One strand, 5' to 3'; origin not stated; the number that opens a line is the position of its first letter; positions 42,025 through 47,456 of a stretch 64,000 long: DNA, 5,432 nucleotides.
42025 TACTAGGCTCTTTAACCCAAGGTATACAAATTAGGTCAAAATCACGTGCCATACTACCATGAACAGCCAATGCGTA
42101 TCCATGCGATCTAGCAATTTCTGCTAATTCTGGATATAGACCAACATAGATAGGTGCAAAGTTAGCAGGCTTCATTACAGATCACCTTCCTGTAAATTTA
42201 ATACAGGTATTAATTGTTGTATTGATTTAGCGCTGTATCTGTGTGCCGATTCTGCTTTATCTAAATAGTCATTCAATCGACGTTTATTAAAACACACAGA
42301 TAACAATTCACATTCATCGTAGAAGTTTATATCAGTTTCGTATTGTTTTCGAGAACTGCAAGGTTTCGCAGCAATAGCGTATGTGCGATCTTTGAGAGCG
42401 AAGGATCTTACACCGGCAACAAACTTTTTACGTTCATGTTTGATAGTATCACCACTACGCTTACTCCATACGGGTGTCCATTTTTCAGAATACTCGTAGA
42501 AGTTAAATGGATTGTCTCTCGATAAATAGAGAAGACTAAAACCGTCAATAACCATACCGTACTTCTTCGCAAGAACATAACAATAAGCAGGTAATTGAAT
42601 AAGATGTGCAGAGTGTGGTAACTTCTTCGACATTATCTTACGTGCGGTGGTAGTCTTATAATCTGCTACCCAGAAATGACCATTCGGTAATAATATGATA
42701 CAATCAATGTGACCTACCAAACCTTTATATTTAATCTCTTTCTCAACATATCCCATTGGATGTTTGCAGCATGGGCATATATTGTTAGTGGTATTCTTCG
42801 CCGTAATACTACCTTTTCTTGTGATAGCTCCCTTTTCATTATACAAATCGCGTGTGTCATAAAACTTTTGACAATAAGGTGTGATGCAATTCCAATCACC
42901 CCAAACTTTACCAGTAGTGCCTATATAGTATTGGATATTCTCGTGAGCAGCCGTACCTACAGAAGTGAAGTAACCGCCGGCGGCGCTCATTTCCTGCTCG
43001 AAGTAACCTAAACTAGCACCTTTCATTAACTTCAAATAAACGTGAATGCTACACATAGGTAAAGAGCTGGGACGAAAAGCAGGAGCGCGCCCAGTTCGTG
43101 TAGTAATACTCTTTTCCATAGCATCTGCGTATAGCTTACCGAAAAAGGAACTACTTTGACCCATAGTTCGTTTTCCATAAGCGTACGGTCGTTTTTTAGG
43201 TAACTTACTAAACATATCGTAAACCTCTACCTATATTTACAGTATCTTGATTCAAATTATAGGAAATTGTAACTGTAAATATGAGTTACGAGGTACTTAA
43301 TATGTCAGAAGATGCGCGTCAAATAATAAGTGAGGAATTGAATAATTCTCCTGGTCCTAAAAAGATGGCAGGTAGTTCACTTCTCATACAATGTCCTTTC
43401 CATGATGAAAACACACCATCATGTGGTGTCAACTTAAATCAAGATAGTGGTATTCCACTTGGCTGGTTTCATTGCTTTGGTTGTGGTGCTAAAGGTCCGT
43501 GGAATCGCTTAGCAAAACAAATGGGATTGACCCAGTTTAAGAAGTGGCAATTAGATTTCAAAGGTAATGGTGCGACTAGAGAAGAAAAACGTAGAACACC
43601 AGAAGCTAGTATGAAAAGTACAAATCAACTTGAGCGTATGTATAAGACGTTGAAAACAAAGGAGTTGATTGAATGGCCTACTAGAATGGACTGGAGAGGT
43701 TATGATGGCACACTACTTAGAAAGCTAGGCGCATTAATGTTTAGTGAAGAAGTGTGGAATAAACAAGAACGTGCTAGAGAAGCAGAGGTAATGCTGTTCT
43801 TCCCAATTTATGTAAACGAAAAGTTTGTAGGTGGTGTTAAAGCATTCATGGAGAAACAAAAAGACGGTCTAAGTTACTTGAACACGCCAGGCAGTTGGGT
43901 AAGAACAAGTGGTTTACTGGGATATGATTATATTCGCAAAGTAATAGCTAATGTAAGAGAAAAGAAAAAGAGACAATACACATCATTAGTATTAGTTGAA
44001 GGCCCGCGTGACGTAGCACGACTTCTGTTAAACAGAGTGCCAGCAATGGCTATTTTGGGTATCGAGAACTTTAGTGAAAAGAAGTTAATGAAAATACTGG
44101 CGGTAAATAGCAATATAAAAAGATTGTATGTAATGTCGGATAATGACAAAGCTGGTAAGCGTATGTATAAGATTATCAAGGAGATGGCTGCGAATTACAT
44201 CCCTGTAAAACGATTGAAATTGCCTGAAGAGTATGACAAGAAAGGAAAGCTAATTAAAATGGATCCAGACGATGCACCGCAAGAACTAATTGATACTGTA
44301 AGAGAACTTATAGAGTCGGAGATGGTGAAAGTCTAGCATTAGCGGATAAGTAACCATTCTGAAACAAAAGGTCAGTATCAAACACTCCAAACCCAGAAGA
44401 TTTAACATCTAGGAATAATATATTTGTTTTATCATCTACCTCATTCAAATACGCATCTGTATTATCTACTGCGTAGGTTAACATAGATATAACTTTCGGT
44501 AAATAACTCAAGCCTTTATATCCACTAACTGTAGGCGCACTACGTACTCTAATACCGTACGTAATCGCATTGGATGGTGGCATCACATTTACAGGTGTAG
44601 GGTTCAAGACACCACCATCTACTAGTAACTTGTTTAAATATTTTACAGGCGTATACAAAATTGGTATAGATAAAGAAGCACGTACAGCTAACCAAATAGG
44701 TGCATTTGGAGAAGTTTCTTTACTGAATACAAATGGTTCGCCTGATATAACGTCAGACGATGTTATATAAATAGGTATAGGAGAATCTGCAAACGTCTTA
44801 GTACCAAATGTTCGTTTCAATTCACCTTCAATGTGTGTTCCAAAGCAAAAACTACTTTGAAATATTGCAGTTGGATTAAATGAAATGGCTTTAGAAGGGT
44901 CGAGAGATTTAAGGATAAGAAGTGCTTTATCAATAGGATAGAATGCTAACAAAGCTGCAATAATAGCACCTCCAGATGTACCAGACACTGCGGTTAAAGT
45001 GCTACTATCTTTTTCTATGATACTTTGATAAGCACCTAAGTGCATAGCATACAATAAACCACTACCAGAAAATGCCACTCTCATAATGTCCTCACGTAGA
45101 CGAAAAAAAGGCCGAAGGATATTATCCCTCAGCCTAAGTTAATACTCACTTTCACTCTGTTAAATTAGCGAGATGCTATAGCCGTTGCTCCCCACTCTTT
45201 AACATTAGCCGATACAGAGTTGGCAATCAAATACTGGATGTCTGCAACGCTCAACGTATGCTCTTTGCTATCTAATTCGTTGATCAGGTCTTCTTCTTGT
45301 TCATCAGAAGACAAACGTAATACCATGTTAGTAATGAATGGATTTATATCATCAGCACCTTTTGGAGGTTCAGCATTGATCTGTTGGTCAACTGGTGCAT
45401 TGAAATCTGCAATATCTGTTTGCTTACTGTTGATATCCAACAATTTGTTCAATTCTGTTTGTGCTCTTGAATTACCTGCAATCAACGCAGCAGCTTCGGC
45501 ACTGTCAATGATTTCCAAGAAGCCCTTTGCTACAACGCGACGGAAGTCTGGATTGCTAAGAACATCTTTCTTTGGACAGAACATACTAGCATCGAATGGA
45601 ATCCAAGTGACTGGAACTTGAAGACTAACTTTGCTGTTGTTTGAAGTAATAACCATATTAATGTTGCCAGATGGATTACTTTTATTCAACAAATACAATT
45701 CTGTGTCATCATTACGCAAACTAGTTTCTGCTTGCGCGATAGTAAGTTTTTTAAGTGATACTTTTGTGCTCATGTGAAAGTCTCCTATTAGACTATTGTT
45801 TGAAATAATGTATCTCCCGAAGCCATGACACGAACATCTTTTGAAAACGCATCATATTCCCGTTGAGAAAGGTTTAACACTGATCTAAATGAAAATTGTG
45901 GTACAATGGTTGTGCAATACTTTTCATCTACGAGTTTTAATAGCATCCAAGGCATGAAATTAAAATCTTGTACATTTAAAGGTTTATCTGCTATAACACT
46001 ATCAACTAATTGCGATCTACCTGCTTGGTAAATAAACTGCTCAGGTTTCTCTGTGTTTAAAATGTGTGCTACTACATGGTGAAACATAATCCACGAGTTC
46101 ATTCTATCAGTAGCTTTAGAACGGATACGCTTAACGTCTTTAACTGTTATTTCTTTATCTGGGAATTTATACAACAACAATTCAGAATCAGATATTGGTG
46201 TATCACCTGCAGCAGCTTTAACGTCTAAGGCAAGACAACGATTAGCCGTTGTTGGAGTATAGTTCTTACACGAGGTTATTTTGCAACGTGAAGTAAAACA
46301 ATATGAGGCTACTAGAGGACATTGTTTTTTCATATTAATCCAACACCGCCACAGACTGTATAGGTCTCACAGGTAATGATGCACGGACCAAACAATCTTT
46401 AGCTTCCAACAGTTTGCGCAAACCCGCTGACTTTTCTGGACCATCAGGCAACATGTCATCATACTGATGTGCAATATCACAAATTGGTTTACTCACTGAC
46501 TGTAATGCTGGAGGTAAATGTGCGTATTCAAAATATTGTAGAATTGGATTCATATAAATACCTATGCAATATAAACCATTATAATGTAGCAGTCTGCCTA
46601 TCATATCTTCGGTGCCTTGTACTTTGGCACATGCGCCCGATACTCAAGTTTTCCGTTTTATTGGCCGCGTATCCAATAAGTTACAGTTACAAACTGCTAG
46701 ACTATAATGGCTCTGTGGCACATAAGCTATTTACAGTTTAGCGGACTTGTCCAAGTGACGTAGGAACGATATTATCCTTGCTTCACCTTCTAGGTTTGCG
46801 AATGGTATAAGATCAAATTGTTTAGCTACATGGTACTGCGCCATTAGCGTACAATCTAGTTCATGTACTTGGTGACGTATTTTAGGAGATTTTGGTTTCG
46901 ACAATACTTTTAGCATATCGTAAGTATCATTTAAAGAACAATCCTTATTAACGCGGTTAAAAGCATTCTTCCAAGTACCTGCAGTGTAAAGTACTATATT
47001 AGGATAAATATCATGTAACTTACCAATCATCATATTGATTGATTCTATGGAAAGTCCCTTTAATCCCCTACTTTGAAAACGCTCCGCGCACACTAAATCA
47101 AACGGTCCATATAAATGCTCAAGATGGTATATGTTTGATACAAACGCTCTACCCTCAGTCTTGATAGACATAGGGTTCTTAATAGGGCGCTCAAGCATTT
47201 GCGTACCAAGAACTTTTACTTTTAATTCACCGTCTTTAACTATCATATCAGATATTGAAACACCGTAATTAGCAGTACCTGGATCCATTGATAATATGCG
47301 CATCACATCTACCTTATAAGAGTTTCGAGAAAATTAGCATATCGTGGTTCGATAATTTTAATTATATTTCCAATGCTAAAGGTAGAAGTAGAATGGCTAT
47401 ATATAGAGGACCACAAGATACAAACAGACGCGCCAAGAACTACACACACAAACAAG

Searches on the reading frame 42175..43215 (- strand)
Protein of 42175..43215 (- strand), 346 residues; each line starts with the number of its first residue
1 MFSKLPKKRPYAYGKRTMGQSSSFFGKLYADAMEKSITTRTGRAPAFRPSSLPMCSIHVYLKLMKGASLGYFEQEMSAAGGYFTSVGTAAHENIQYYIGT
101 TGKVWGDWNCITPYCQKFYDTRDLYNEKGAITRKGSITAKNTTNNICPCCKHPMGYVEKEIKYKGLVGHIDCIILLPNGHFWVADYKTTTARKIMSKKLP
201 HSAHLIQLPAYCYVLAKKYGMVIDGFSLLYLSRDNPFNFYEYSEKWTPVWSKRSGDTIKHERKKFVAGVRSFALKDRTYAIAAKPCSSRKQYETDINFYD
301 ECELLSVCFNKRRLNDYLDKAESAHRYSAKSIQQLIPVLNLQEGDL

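Call 17: search_protein_families(library=phrogs, proteins=[window:42175-43215:-], max_evalue=0.00001)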
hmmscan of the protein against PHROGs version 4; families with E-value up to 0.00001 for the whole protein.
window:42175-43215:- (346 aa): 2 families
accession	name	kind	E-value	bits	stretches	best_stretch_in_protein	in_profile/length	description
phrog_1706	-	DNA, RNA and nucleotide metabolism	2.8e-40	139.6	1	21-328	23-262/293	CRISPR/Cas system associated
phrog_298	-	DNA, RNA and nucleotide metabolism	4.2e-08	33.9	1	156-266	161-266/293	exonuclease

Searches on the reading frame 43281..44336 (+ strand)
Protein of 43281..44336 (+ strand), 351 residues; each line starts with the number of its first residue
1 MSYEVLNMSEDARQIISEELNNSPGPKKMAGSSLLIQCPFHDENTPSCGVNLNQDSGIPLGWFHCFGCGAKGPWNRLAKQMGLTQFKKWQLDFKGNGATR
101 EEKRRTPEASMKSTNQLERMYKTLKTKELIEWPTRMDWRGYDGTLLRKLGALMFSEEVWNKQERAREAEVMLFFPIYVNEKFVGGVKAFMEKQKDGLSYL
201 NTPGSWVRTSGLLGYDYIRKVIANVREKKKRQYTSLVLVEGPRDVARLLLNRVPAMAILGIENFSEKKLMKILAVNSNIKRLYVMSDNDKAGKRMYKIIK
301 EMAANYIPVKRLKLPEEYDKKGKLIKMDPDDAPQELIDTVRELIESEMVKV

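Call 16: search_protein_families(library=phrogs, proteins=[window:43281-44336:+], max_evalue=0.00001)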
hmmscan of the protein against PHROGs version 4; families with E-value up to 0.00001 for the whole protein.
window:43281-44336:+ (351 aa): 7 families
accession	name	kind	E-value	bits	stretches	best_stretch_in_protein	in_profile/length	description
phrog_47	-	DNA, RNA and nucleotide metabolism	1.5e-22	81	1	9-348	28-334/947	DNA primase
phrog_6444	-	DNA, RNA and nucleotide metabolism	3.7e-14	53.5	1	29-72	31-68/577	DNA primase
phrog_360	-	DNA, RNA and nucleotide metabolism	1.5e-08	35.8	1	26-119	22-96/133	DNA primase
phrog_18097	-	DNA, RNA and nucleotide metabolism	2.6e-07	31.4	1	28-74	27-67/199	DNA primase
phrog_6088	-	DNA, RNA and nucleotide metabolism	1.7e-06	27.8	0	229-346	183-301/772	DNA primase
phrog_11992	-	unknown function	2.1e-06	29.1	1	36-96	30-82/177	-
phrog_849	-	DNA, RNA and nucleotide metabolism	9.7e-06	25.8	0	234-311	239-321/435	DNA primase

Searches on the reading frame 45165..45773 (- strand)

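Call 17: search_protein_families(library=phrogs, proteins=[window:45165-45773:-], max_evalue=0.00001)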
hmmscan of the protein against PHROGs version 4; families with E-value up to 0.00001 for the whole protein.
window:45165-45773:- (202 aa): 1 family
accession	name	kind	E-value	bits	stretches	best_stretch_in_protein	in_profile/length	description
phrog_17686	-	unknown function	5e-37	128.4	1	6-199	8-218/225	-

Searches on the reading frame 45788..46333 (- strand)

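Call 11: search_protein_families(library=phrogs, proteins=[window:45788-46333:-], max_evalue=0.001)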
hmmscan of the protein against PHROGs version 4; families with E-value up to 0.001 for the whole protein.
window:45788-46333:- (181 aa): 1 family
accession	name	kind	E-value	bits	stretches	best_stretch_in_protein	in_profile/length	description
phrog_19006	-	unknown function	1.6e-35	123.9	1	3-167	5-170/181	-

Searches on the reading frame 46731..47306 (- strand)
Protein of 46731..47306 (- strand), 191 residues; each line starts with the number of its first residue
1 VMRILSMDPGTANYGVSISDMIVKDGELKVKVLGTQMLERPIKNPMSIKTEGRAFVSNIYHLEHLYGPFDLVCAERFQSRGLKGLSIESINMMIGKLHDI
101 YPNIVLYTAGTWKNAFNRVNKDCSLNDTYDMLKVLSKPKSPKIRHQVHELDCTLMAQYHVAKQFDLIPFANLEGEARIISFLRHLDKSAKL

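Call 11: search_protein_families(library=phrogs, proteins=[window:46731-47306:-], max_evalue=0.001)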
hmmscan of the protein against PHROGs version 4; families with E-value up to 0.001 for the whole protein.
window:46731-47306:- (191 aa): 1 family
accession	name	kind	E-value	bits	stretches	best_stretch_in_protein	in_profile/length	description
phrog_18317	-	DNA, RNA and nucleotide metabolism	1.5e-40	140.1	1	2-174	4-172/187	Holliday junction resolvase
